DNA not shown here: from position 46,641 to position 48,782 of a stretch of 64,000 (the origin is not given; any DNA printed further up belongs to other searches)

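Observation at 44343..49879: ATPase-less sugar ABC importer with fused binding-protein/permease, a permease carrying a 370-aa periplasmic insert, and a translationally coupled Zn-ribbon transglutaminase-like protein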

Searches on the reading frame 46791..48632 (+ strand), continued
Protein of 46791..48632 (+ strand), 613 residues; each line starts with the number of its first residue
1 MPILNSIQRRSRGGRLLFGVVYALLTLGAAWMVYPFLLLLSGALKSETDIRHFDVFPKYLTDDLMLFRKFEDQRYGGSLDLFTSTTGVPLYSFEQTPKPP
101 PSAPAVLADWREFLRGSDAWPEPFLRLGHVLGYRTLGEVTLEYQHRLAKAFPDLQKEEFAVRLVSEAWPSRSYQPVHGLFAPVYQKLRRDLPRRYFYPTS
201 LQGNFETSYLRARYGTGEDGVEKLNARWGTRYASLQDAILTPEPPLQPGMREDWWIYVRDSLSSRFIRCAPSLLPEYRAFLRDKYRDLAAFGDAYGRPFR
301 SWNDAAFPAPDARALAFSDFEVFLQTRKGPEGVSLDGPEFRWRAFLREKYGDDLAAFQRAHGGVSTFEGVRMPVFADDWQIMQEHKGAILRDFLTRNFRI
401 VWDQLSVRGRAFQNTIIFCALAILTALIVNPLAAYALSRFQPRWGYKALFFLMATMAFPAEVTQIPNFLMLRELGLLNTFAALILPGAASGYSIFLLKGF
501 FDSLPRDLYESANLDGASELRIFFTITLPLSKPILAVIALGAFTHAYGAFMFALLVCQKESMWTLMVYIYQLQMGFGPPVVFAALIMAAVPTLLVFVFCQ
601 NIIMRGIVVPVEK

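Call 26: find_encoding_contigs(protein=P0110, flank=10000, max_places=1)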
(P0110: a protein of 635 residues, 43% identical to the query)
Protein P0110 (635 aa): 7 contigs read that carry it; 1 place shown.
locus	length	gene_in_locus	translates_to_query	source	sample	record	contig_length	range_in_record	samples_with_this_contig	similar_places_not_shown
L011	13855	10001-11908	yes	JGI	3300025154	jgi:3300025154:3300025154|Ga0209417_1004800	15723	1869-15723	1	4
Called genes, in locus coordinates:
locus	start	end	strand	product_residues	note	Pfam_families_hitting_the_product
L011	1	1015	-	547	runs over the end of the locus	PF13432:TPR_16 (faint), PF13428:TPR_14 (faint), PF13414:TPR_11 (faint), PF13431:TPR_17 (faint), PF23914:TPR_CcmH_CycH (weak), PF00515:TPR_1 (faint), PF07719:TPR_2 (faint), PF14559:TPR_19 (weak), +2 more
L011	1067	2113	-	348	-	PF00586:AIRS, PF02769:AIRS_C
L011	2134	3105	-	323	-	PF00009:GTP_EFTU (faint), PF02421:FeoB_N, PF00350:Dynamin_N (weak), PF01926:MMR_HSR1, PF04548:AIG1, PF07650:KH_2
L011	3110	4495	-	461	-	PF00753:Lactamase_B, PF12706:Lactamase_B_2 (faint), PF16661:Lactamase_B_6 (weak), PF10996:Beta-Casp, PF07521:RMMBL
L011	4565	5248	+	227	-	PF00730:HhH-GPD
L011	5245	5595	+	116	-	-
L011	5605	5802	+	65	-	PF02416:TatA_B_E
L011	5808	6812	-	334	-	PF13371:TPR_9 (faint), PF25063:ARM_TT21_C (weak), PF14559:TPR_19 (weak), PF13432:TPR_16 (weak), PF14559:TPR_19 (weak), PF00515:TPR_1, PF07719:TPR_2 (weak), PF13424:TPR_12 (weak), +9 more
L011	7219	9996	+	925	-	PF01547:SBP_bac_1, PF13416:SBP_bac_8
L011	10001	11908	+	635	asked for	PF02449:Glyco_hydro_42 (faint), PF00528:BPD_transp_1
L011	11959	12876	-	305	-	PF01503:PRA-PH (faint), PF12643:MazG-like (faint), PF03819:MazG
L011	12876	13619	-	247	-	PF00702:Hydrolase (weak), PF13419:HAD_2 (weak)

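Call 39: find_related_loci(query=A3, collection=genome_contigs, flank=10000)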
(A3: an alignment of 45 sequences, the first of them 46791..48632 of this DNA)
Query A3 (613 aa) in genome_contigs; peptide patterns used: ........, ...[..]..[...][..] (x = any residue, [..] = any of these).
599 stretches matched a pattern (row limit reached: there are more); 476 encode a relative of the query (tblastn E <= 1e-3); the best 80 are kept; 80 distinct loci.
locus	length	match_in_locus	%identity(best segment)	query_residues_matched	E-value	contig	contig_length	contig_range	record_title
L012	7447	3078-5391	73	1-613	0e+0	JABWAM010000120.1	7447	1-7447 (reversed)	MAG: Verrucomicrobiia bacterium isolate MAG_4 scaffold_12322, whole genome shotgun sequence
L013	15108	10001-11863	62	1-613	0e+0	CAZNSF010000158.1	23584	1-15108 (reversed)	MAG TPA_asm: uncultured Verrucomicrobiota bacterium isolate binchicken_co203_434 genome assembly, contig: k141_3485974,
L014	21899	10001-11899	60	1-613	0e+0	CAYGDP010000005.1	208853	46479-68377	MAG TPA_asm: uncultured Verrucomicrobiota bacterium isolate ERP113451_co3_44 genome assembly, contig: NODE_8_length_2088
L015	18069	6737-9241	60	1-613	0e+0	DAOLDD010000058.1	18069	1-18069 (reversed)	MAG TPA_asm: Kiritimatiellia bacterium isolate AMR_MDS_0145 NODE_546_length_18069_cov_29.924892, whole genome shotgun se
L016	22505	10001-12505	59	1-613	0e+0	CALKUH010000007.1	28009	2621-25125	MAG TPA_asm: uncultured Verrucomicrobia bacterium isolate SRR5576005_bin.86_CONCOCT_v1.1_MAG genome assembly, contig: ER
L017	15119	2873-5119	58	1-613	0e+0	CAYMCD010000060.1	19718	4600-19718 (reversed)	MAG TPA_asm: uncultured Verrucomicrobiota bacterium isolate binchicken_co16_330 genome assembly, contig: NODE_4615_lengt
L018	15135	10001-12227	49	1-613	1e-170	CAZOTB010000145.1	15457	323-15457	MAG TPA_asm: uncultured Verrucomicrobiota bacterium isolate binchicken_co107_139 genome assembly, contig: NODE_9124_leng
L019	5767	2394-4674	49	1-613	6e-170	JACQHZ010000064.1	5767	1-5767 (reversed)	MAG: Verrucomicrobia bacterium isolate NC_groundwater_1112_Ag_S2p5_58_80 S_2p5_S6_coassembly_k141_568851, whole genome s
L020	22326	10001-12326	44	1-613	5e-145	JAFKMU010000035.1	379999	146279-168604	MAG: Verrucomicrobia bacterium isolate SCN18_30_10_14_R3_B_61_17 SCN18_30_10_14_R3_B_scaffold_25, whole genome shotgun s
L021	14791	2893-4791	41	1-613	1e-142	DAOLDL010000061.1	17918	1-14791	MAG TPA_asm: Kiritimatiellia bacterium isolate AMR_MDS_0153 NODE_554_length_17918_cov_17.879080, whole genome shotgun se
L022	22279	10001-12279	41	1-613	3e-140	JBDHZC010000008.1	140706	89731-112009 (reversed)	MAG: Armatimonadota bacterium isolate AS-MESO-3CA.311 NODE_431_length_140706_cov_10.678516, whole genome shotgun sequenc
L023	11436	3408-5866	45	1-613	4e-140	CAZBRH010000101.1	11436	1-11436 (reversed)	MAG TPA_asm: uncultured Planctomycetota bacterium isolate SRP290908_co1_415 genome assembly, contig: NODE_8099_length_11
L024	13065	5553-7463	42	1-613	2e-139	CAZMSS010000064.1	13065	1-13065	MAG TPA_asm: uncultured Verrucomicrobiota bacterium isolate binchicken_co2_359 genome assembly, contig: NODE_3580_length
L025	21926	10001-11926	42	1-613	2e-139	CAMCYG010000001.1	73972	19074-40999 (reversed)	MAG: Victivallis vadensis isolate MiH-14oct19-130 genome assembly, contig: MiH-14oct19-C481, whole genome shotgun sequen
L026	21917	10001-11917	41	1-613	2e-139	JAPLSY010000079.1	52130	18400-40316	MAG: Kiritimatiellaeota bacterium isolate LacPavin_0419_WC90_MAG_56_158 LacPavin_0419_WC90_scaffold_280276, whole genome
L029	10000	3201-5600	41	1-613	3e-137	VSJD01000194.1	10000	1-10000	MAG: Kiritimatiellaeota bacterium isolate MMG_102_bin48 contig00435.1, whole genome shotgun sequence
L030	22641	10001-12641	41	1-613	4e-137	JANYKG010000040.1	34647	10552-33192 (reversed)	MAG: Armatimonadetes bacterium isolate GL140_5_metabinner_15 GL140_5_k141_447251, whole genome shotgun sequence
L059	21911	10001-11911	39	1-613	4e-130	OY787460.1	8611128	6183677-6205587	MAG: Victivallales bacterium isolate c43507a4-3b0a-454f-a213-a96987c4837a genome assembly, chromosome: 1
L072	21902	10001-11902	40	1-613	5e-128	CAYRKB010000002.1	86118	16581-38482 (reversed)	MAG TPA_asm: uncultured Victivallales bacterium isolate SRP272421_co1_463 genome assembly, contig: NODE_316_length_86118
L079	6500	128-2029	40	1-613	9e-127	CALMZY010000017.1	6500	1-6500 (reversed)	MAG TPA_asm: uncultured Lentisphaerae bacterium isolate SRR8868559_bin.156_CONCOCT_v1.1_MAG genome assembly, contig: ERZ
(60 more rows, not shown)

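Call 58: search_solved_structures(query=A3, max_evalue=1)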
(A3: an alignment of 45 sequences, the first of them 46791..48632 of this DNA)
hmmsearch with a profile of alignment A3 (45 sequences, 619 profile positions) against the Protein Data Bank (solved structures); distinct sequences matched with E-value up to 1: 31.
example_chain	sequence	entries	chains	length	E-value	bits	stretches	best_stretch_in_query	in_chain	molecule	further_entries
4tqu_N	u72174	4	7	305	5.3e-22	81.8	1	417-614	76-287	AlgM2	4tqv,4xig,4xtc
7cad_B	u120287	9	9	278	4.3e-18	68.9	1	393-612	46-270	ABC transporter, permease protein SugB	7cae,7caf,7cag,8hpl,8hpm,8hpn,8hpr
8ja7_B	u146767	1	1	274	3.3e-16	62.7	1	398-613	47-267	Trehalose transport system permease protein SugB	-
2r6g_G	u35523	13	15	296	3.5e-16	62.6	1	438-613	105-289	Maltose transport system permease protein malG | Maltose transporter subunit; membrane component of ABC superfamily | Binding-protein-dependent transport system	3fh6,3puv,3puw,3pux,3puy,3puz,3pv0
9bcr_I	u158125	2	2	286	1.3e-14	57.4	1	438-608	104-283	Maltose/maltodextrin transport system permease protein MalG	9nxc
3fh6_F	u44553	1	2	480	2e-06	30.4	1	498-558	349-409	Maltose transport system permease protein malF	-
2r6g_F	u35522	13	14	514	2.2e-06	30.2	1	498-558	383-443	Maltose transport system permease protein malF | Maltose transporter subunit; membrane component of ABC superfamily | Maltose/maltodextrin transport system perm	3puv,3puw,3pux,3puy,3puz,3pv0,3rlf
9nxc_H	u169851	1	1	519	2.3e-06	30.2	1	498-558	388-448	Maltose/maltodextrin transport system permease protein MalF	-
4tqu_M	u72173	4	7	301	7.6e-06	28.5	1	509-606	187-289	AlgM1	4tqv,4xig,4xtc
7vkx_A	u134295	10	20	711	0.0011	21.3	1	275-331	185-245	beta-1,2-glucosyltransferase | Beta-galactosidase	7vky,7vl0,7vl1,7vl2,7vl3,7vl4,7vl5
7x87_A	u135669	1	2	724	0.0011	21.3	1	275-331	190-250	Beta-galactosidase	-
7vkw_A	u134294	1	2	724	0.0011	21.3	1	275-331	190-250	beta-1,2-glucosyltransferase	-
7vkz_A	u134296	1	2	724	0.0012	21.3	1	275-331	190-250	beta-1,2-glucosyltransferase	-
9ta3_A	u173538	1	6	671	0.013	17.8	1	277-379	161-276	Beta-galactosidase LacZ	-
1kwg_A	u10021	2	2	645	0.02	17.2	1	276-376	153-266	BETA-GALACTOSIDASE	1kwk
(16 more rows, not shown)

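Call 67: search_protein_families(library=pfam, proteins=[L026:11933-13033:+, L030:5987-7003:+, L030:7087-8109:+, L029:7136-8167:-, L059:13008-14060:+, L017:5100-7157:+, L079:2456-3337:-, L072:12008-13327:+, L010:10064-10672:+], max_evalue=0.001)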
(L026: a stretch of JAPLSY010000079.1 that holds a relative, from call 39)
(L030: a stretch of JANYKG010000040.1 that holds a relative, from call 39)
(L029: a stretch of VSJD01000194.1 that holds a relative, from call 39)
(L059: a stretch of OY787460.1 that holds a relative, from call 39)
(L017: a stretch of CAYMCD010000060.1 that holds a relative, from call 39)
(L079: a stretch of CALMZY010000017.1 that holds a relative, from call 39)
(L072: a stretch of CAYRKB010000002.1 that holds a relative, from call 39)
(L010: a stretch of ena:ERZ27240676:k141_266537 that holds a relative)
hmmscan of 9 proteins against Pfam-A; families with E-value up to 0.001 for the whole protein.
L026:11933-13033:+ (366 aa): 4 families
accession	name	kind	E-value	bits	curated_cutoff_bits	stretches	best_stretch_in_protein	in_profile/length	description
PF00005.33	ABC_tran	-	7.5e-32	111.2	25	1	21-162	2-136/137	ABC transporter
PF17912.7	OB_MalK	-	4.1e-12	47.2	27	1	236-290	1-53/53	MalK OB fold domain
PF08402.16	TOBE_2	-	4.5e-07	30.3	21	1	284-357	2-76/76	TOBE domain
PF02463.25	SMC_N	-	7.3e-05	22.7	40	1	29-206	23-212/220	RecF/RecN/SMC N terminal domain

L030:5987-7003:+ (338 aa): 4 families
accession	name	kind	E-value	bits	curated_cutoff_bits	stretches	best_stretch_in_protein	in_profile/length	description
PF01408.29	GFO_IDH_MocA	-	6.1e-27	95.1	24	1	5-125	1-120/120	Oxidoreductase family, NAD-binding Rossmann fold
PF22725.1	GFO_IDH_MocA_C3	-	1.8e-22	80.1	27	1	134-255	2-124/124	GFO/IDH/MocA C-terminal domain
PF02894.22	GFO_IDH_MocA_C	-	9.1e-16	58.7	22.9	1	141-335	5-218/218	Oxidoreductase family, C-terminal alpha/beta domain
PF03447.22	NAD_binding_3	-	4.2e-05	24.7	24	1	11-122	1-114/116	Homoserine dehydrogenase, NAD binding domain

L030:7087-8109:+ (340 aa): 3 families
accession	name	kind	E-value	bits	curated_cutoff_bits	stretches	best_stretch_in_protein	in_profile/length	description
PF00107.32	ADH_zinc_N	-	1.8e-16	60.7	31.8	1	152-256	2-108/129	Zinc-binding dehydrogenase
PF13602.12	ADH_zinc_N_2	-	3.5e-07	31.7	27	1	195-326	15-123/134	Zinc-binding dehydrogenase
PF02826.25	2-Hacid_dh_C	-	0.00079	19.3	25.1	0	140-189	35-89/178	D-isomer specific 2-hydroxyacid dehydrogenase, NAD binding domain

L029:7136-8167:- (343 aa): 1 family
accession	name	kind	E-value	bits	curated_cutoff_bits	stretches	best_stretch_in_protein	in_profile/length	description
PF00294.29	PfkB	-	1.2e-33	117.2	25.8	1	3-313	2-288/302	pfkB family carbohydrate kinase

L059:13008-14060:+ (350 aa): 1 family
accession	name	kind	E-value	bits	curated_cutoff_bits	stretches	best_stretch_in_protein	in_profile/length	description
PF01208.23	URO-D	-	1.2e-18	67.7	23.9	1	125-345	128-345/346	Uroporphyrinogen decarboxylase (URO-D)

L017:5100-7157:+ (685 aa): 0 families

L079:2456-3337:- (293 aa): 3 families
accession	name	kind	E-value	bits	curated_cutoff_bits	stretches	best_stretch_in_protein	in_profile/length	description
PF03819.22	MazG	-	7.1e-40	135.6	22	2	50-123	1-74/74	MazG nucleotide pyrophosphohydrolase domain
PF01503.22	PRA-PH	-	3.4e-11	43.8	21.3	1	51-88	26-63/86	Phosphoribosyl-ATP pyrophosphohydrolase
PF12643.12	MazG-like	-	2.1e-05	25.1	27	0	198-251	23-74/85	MazG-like family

L072:12008-13327:+ (439 aa): 1 family
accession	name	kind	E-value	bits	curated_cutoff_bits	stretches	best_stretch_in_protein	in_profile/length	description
PF13385.13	Laminin_G_3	-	2.4e-23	83.4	27.6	1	264-431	1-150/151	Concanavalin A-like lectin/glucanases superfamily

L010:10064-10672:+ (202 aa): 0 families
